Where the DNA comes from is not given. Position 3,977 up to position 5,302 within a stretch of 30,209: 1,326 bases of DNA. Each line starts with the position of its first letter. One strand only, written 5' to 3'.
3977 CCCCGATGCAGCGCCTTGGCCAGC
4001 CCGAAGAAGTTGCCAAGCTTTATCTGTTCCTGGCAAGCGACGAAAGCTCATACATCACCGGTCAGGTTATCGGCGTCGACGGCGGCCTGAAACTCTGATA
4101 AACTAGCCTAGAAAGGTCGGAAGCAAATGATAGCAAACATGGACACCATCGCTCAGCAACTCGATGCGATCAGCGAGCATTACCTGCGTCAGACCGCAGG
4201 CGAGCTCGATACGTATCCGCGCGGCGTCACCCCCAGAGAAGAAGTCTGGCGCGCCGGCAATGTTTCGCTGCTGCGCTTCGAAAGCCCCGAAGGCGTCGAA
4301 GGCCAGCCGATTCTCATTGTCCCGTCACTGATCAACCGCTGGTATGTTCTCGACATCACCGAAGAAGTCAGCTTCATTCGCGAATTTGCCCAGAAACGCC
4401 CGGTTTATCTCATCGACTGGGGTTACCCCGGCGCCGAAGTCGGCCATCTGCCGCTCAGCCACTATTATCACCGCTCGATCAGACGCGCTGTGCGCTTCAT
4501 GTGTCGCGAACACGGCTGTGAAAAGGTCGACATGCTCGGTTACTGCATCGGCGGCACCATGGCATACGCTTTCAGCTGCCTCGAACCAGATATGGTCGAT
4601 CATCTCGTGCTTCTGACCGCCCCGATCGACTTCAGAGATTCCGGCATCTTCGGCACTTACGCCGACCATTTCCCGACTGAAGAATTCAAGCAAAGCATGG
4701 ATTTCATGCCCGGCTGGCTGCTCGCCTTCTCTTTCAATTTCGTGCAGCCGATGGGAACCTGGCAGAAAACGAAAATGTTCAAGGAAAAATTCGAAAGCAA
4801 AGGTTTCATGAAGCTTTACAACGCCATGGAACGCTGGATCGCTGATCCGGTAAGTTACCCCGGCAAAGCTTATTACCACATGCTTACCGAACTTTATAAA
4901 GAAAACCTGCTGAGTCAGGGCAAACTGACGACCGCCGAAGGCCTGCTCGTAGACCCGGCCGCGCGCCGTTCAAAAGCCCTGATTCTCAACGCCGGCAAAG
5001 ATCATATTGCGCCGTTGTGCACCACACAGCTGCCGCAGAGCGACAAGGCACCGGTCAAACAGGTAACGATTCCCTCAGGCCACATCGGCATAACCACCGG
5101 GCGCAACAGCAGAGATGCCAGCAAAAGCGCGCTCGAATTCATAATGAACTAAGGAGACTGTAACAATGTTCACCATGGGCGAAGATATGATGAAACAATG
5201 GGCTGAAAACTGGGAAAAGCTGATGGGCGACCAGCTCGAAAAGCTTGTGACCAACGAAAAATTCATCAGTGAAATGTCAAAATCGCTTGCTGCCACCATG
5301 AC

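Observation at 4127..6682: Unusual PHA synthase locus: two diverged class III-type PhaC catalytic subunits flanking a 118-aa mini-PhaE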

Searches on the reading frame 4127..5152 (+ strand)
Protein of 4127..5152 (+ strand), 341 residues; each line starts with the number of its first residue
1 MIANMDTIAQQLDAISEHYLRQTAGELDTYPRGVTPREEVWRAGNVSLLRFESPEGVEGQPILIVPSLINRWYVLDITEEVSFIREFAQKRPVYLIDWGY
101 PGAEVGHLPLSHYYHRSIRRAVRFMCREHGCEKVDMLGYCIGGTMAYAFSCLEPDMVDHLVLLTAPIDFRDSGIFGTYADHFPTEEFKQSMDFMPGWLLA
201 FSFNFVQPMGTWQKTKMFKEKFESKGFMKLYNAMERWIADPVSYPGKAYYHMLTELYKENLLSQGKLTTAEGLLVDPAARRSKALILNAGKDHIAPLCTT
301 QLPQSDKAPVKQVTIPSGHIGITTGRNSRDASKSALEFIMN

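Call 3: search_protein_families(library=pfam, proteins=[window:4127-5152:+], max_evalue=0.1)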
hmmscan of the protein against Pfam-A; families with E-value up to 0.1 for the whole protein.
window:4127-5152:+ (341 aa): 6 families
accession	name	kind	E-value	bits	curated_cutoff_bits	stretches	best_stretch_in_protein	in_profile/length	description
PF00561.26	Abhydrolase_1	-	1.3e-13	51.7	25.8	1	61-321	2-240/245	alpha/beta hydrolase fold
PF07167.19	PhaC_N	-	1.8e-07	31.5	23.7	1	35-85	120-171/173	Poly-beta-hydroxybutyrate polymerase (PhaC) N-terminus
PF12697.13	Abhydrolase_6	-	4.3e-06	28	26.3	1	82-319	18-204/217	Alpha/beta hydrolase family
PF01738.24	DLH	-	0.0058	16.7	21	1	126-159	91-123/217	Dienelactone hydrolase family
PF12146.15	Hydrolase_4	-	0.0059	16.4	27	1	99-168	43-112/239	Serine aminopeptidase, S33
PF11339.14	DUF3141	-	0.036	13.1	29.7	0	200-296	218-313/582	Protein of unknown function (DUF3141)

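Call 4: search_protein_families(library=ncbifam, proteins=[window:4127-5152:+], max_evalue=0.1)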
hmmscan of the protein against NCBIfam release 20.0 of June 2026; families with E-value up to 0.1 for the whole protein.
window:4127-5152:+ (341 aa): 8 families
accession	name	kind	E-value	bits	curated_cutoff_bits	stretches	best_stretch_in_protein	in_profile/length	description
TIGR01836.1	PHA_synth_III_C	subfamily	4.9e-56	190.2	365.3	1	26-328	28-335/350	class III poly(R)-hydroxyalkanoic acid synthase subunit PhaC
TIGR01838.1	PHA_synth_I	subfamily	2.8e-31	108.6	622.65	1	34-320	162-455/532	class I poly(R)-hydroxyalkanoic acid synthase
TIGR01839.1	PHA_synth_II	subfamily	6.5e-11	41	855.4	1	47-147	202-303/560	class II poly(R)-hydroxyalkanoic acid synthase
NF051488.1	bifunc_PcaDC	exception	0.00021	20.5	390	1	88-236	36-182/375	bifunctional 3-oxoadipate enol-lactonase/4-carboxymuconolactone decarboxylase PcaDC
NF045632.1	hydroxlase_HsaD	equivalog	0.004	16.1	400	1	86-164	59-136/290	4,5:9,10-diseco-3-hydroxy-5,9,17-trioxoandrosta-1(10),2-diene-4-oate hydrolase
TIGR03695.1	menH_SHCHC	equivalog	0.0086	15.5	208.55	1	111-164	49-103/252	2-succinyl-6-hydroxy-2,4-cyclohexadiene-1-carboxylate synthase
NF007954.0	PRK10673.1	equivalog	0.0091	15.3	399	1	124-170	73-120/255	esterase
NF050089.1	i_nPHAscl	equivalog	0.011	14.8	300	1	122-164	74-116/288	intracellular short-chain-length polyhydroxyalkanoate depolymerase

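Call 15: find_homologous_proteins(query=window:4127-5152:+, max_evalue=1e-10)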
Query window:4127-5152:+ (341 aa): 177 proteins with E <= 1e-10 among 1434 candidates; the best 120 are listed.
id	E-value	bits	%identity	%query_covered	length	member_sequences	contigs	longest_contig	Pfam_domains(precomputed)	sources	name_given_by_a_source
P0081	4.8e-234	794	100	100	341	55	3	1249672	PF12697.14,PF07167.20,PF00561.27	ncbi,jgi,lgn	-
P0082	3.0e-208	709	87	100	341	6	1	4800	PF07167.20,PF00561.27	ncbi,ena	-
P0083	6.0e-197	672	83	100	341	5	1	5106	PF07167.20,PF00561.27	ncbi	-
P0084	9.7e-194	661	81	100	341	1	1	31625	PF07167.20,PF00561.27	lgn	-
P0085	5.7e-191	652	81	100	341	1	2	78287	PF07167.20,PF00561.27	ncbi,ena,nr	ncbi:MAG: alpha/beta fold hydrolase [Erysipelotrichia bacterium]|nr:alpha/beta fold hydrolase [Erysi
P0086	1.3e-187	641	79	100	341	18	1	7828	PF07167.20,PF00561.27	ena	-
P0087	3.1e-186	636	77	100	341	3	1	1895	PF07167.20,PF00561.27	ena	-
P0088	3.2e-186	636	79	100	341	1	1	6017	PF07167.20,PF00561.27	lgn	-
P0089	8.2e-186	635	78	100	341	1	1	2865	PF07167.20,PF00561.27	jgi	jgi:polyhydroxyalkanoate synthase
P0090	8.1e-181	619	76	100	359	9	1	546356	PF07167.20,PF00561.27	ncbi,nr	ncbi:MAG: hypothetical protein CVV41_09665 [Candidatus Riflebacteria bacterium HGW-Riflebacteria-1]|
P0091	8.6e-181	619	76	100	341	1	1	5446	PF07167.20,PF00561.27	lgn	-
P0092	4.3e-180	616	74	100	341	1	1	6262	PF07167.20,PF00561.27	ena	-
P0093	8.3e-180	615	75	100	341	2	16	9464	PF07167.20,PF00561.27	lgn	-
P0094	2.1e-179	614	76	100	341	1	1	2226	PF07167.20,PF00561.27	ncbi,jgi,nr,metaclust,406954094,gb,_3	ncbi:MAG: poly(R)-hydroxyalkanoic acid synthase subunit PhaC [uncultured bacterium]|nr:MAG: poly(R)-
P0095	5.3e-178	609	74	100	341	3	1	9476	PF07167.20,PF00561.27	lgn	-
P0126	1.8e-111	391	54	97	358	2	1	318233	PF12697.14,PF07167.20,PF00561.27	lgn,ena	-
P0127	5.4e-111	389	49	99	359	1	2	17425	PF07167.20,PF00561.27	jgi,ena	-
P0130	2.0e-107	377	50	97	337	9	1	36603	PF07167.20,PF00561.27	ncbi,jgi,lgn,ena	-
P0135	4.5e-45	172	36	94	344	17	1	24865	PF07167.20,PF00561.27,PF12146.16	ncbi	ncbi:MAG TPA: alpha/beta fold hydrolase [Kofleriaceae bacterium]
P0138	6.6e-41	159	35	77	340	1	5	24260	PF06850.18,PF03959.20,PF07167.20,PF11339.15,PF00561.27,PF12146.16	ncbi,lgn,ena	-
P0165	6.5e-36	142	30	93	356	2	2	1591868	PF07167.20,PF11339.15,PF00561.27,PF12146.16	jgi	jgi:polyhydroxyalkanoate synthase subunit PhaC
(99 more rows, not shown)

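Call 16: find_encoding_contigs(protein=P0126, flank=6000, max_places=2)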
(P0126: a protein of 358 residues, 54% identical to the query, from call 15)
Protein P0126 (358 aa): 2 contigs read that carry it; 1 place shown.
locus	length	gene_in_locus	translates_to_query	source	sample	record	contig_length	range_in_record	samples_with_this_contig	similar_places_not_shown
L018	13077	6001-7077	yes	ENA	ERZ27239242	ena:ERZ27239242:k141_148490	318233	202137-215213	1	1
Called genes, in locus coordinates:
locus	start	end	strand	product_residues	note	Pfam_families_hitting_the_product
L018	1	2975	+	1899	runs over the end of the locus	-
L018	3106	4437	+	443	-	-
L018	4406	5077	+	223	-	PF07879:PHB_acc_N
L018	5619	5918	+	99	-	-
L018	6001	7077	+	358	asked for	PF07167:PhaC_N (weak), PF00561:Abhydrolase_1, PF12697:Abhydrolase_6 (faint)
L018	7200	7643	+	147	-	PF09712:PHA_synth_III_E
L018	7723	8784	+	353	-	PF00561:Abhydrolase_1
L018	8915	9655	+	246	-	PF00106:adh_short, PF01370:Epimerase (faint), PF08659:KR, PF23441:SDR (faint), PF13561:adh_short_C2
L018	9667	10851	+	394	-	PF00108:Thiolase_N, PF02803:Thiolase_C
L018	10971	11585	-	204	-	PF02525:Flavodoxin_2, PF03358:FMN_red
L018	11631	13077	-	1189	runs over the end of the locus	PF12795:MscS_porin, PF12794:MscS_TM, PF21088:MS_channel_1st, PF00924:MS_channel_2nd, PF21082:MS_channel_3rd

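Call 17: find_encoding_contigs(protein=P0130, flank=6000, max_places=2)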
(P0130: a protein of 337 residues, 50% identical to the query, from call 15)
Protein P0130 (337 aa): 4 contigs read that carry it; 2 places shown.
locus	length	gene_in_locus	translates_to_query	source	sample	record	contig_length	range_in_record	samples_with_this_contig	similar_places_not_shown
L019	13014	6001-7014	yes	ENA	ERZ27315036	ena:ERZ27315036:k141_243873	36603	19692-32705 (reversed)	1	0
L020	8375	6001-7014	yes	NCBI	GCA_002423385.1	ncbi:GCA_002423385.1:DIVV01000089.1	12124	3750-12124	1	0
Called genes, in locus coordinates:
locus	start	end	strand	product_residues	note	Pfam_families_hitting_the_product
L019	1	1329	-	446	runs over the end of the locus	-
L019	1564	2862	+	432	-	PF24096:DUF7379 (weak), PF01674:Lipase_2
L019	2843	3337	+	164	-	PF07879:PHB_acc_N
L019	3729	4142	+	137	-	-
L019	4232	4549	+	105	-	-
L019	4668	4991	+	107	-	-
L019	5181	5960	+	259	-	PF00106:adh_short, PF08659:KR, PF13561:adh_short_C2, PF23441:SDR (weak)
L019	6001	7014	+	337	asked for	PF07167:PhaC_N (weak), PF00561:Abhydrolase_1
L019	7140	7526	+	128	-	PF09712:PHA_synth_III_E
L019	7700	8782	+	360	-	PF07167:PhaC_N (weak), PF00561:Abhydrolase_1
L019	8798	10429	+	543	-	PF00501:AMP-binding, PF13193:AMP-binding_C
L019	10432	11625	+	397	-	PF00108:Thiolase_N, PF00109:ketoacyl-synt (weak), PF02803:Thiolase_C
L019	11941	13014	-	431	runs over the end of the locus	PF01476:LysM (weak), PF01551:Peptidase_M23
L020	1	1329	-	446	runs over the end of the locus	-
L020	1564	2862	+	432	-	PF24096:DUF7379 (weak), PF01674:Lipase_2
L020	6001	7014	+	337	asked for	PF07167:PhaC_N (weak), PF00561:Abhydrolase_1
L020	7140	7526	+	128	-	PF09712:PHA_synth_III_E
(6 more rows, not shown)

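Call 18: find_encoding_contigs(protein=P0127, flank=6000, max_places=2)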
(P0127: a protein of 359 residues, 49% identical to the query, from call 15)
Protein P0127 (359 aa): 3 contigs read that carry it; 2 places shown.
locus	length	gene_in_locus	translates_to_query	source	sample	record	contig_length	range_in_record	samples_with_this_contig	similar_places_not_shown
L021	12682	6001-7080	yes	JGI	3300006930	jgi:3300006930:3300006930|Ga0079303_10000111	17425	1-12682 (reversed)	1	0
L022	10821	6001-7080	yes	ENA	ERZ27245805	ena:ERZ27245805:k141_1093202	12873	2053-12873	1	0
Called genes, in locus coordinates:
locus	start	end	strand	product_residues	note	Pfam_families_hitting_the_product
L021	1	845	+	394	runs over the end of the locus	PF04464:Glyphos_transf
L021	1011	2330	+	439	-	PF24096:DUF7379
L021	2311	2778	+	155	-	PF07879:PHB_acc_N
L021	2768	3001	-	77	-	-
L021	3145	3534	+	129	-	-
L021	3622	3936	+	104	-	-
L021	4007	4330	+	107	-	-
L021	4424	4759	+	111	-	-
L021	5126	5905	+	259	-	PF00106:adh_short, PF08659:KR, PF23441:SDR (weak), PF13561:adh_short_C2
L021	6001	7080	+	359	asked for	PF07167:PhaC_N, PF00561:Abhydrolase_1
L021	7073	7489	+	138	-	PF09712:PHA_synth_III_E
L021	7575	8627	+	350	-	PF00561:Abhydrolase_1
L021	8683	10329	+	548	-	PF00501:AMP-binding, PF13193:AMP-binding_C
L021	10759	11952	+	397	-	PF00108:Thiolase_N, PF00109:ketoacyl-synt (weak), PF02803:Thiolase_C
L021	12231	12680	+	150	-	?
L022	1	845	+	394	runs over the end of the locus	PF04464:Glyphos_transf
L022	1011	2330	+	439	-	PF24096:DUF7379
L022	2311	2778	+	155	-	PF07879:PHB_acc_N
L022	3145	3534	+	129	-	-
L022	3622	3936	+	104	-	-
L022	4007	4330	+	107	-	-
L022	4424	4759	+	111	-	-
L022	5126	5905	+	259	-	PF00106:adh_short, PF08659:KR, PF23441:SDR (weak), PF13561:adh_short_C2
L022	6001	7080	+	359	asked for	PF07167:PhaC_N, PF00561:Abhydrolase_1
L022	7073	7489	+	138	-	PF09712:PHA_synth_III_E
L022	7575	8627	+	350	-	PF00561:Abhydrolase_1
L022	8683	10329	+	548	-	PF00501:AMP-binding, PF13193:AMP-binding_C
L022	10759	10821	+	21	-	?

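Call 19: find_encoding_contigs(protein=P0135, flank=5000, max_places=1)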
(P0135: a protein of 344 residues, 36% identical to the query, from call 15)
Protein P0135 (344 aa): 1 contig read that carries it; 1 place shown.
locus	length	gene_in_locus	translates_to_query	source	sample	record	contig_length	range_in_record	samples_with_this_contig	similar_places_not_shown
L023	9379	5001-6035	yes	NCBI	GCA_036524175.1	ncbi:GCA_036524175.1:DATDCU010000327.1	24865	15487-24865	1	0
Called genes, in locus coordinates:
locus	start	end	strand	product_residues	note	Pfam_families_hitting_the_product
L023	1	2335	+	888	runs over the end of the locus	PF00561:Abhydrolase_1, PF02230:Abhydrolase_2 (faint), PF12146:Hydrolase_4, PF12697:Abhydrolase_6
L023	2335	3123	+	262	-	-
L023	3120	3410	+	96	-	-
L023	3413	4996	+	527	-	PF00501:AMP-binding, PF23562:AMP-binding_C_3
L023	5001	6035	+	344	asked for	PF07167:PhaC_N, PF00561:Abhydrolase_1, PF12146:Hydrolase_4 (faint)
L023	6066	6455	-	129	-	PF00036:EF-hand_1 (faint), PF13202:EF-hand_5 (faint), PF13405:EF-hand_6 (faint), PF13499:EF-hand_7 (weak)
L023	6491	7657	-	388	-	-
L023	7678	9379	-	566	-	?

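Call 20: find_encoding_contigs(protein=P0165, flank=5000, max_places=1)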
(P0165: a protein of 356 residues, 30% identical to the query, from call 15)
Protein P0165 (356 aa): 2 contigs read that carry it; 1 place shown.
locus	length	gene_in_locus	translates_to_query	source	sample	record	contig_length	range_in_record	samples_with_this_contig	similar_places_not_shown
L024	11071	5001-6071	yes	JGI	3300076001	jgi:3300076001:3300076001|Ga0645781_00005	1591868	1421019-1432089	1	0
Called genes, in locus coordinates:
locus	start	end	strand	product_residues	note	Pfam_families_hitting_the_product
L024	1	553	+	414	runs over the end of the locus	PF00188:CAP (faint), PF07603:Lcl_C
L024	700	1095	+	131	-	PF01850:PIN, PF10130:PIN_2 (weak)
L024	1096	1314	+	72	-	PF02604:PhdYeFM_antitox (weak)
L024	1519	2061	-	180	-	PF02915:Rubrerythrin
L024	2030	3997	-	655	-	PF00037:Fer4 (weak), PF12797:Fer4_2 (faint), PF12838:Fer4_7 (weak), PF13187:Fer4_9 (weak), PF14691:Fer4_20, PF01266:DAO (weak), PF07992:Pyr_redox_2, PF13450:NAD_binding_8, +5 more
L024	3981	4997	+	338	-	PF09712:PHA_synth_III_E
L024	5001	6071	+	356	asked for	PF07167:PhaC_N, PF00561:Abhydrolase_1, PF11339:DUF3141 (weak), PF12146:Hydrolase_4 (faint)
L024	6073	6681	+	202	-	PF00691:OmpA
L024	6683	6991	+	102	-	-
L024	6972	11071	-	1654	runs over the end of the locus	PF13469:Sulfotransfer_3 (weak), PF00534:Glycos_transf_1 (weak), PF13692:Glyco_trans_1_4 (weak), PF00535:Glycos_transf_2, PF10111:Glyco_tranf_2_2 (weak), PF00535:Glycos_transf_2, PF13641:Glyco_tranf_2_3, PF13489:Methyltransf_23, +3 more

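Call 21: find_encoding_contigs(protein=P0138, flank=5000, max_places=1)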
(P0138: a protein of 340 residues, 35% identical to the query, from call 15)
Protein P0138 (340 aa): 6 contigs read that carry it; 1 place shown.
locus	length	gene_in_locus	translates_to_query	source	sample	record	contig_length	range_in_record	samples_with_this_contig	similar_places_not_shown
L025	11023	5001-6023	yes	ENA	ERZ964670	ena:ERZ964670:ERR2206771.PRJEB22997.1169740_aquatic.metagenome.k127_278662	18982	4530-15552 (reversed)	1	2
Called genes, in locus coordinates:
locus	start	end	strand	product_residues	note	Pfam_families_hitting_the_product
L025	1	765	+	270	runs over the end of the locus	PF01695:IstB_IS21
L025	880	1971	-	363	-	PF07167:PhaC_N, PF00561:Abhydrolase_1, PF11339:DUF3141 (weak)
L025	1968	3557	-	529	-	PF00501:AMP-binding, PF23562:AMP-binding_C_3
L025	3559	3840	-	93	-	-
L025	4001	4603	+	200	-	PF07879:PHB_acc_N, PF05233:PHB_acc (weak)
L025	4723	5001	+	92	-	-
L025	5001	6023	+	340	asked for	PF07167:PhaC_N, PF00561:Abhydrolase_1, PF03959:FSH1 (faint), PF12146:Hydrolase_4 (faint), PF06850:PHB_depo_C (weak), PF11339:DUF3141 (weak)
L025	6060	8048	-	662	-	PF00512:HisKA, PF02518:HATPase_c, PF00072:Response_reg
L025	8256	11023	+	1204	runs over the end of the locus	PF23914:TPR_CcmH_CycH (faint), PF12969:DUF3857, PF01841:Transglut_core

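Call 72: search_solved_structures(query=window:4127-5152:+, max_evalue=0.001, show_alignments=1)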
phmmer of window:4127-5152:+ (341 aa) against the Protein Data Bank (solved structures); distinct sequences matched with E-value up to 0.001: 5.
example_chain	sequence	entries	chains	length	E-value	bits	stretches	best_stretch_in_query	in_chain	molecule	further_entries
5hz2_A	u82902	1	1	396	1.1e-21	80.5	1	48-320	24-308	Poly-beta-hydroxybutyrate polymerase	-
5t6o_A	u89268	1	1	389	1.9e-20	76.5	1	48-320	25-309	Poly-beta-hydroxybuterate polymerase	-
9knj_A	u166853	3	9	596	8.3e-20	74.4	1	23-296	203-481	PHA synthase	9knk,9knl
5xav_A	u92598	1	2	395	2.7e-11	46.4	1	34-183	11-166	Intracellular polyhydroxyalkanoate synthase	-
6k3c_A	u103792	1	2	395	7.6e-11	44.9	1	34-181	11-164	Intracellular polyhydroxyalkanoate synthase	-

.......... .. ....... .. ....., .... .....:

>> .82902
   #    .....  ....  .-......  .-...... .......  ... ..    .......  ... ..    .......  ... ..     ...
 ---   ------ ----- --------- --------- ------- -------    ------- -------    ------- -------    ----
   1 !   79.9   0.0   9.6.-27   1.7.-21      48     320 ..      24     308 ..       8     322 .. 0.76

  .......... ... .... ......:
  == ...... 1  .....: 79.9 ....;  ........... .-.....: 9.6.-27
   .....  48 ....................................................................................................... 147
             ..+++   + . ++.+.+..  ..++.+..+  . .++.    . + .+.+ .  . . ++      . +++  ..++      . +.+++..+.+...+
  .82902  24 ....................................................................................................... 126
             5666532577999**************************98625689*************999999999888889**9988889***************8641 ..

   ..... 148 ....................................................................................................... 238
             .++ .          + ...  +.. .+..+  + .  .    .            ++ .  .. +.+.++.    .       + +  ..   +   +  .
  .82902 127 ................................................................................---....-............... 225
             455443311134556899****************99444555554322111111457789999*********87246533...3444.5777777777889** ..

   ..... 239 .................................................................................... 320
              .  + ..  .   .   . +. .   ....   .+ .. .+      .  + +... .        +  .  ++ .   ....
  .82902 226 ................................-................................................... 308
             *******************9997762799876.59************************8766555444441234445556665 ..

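Call 86: predict_structure(alignment_id=A3)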
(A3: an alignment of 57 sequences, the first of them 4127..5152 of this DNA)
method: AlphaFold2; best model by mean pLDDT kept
length: 341 residues; sequences in the alignment: 57
mean_pLDDT: 91.7   pTM: 0.90
mean pLDDT of the five models: 91.7, 90.3, 88.8, 86.1, 84.9
residues with pLDDT >= 90: 237; 70-90: 98; 50-70: 6; < 50: 0
segments of 3 or more residues with pLDDT < 50: none
pLDDT, mean of each block of 10 residues (from residue 1): 70 76 74 93 95 90 96 92 95 96 91 98 97 98 98 98 97 89 93 91 79 81 85 87 94 97 98 98 98 94 98 96 92 96 89
secondary structure, 60 per line:
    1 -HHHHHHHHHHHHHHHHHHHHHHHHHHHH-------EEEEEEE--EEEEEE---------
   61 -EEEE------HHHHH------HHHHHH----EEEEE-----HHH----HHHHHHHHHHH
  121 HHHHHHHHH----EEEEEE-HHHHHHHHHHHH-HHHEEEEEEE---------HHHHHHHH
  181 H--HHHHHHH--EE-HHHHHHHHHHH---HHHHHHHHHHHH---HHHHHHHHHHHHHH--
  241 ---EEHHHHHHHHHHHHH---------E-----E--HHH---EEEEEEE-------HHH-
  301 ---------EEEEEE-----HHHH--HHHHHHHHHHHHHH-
elements in order: H2-29 E37-43 E46-51 E62-65 H72-76 H83-88 E93-97 H110-129 E134-139 H141-152 E157-163 H173-181 H184-190 H196-206 H210-221 H225-238 H246-258 E283-289 E310-315 H321-324 H327-340
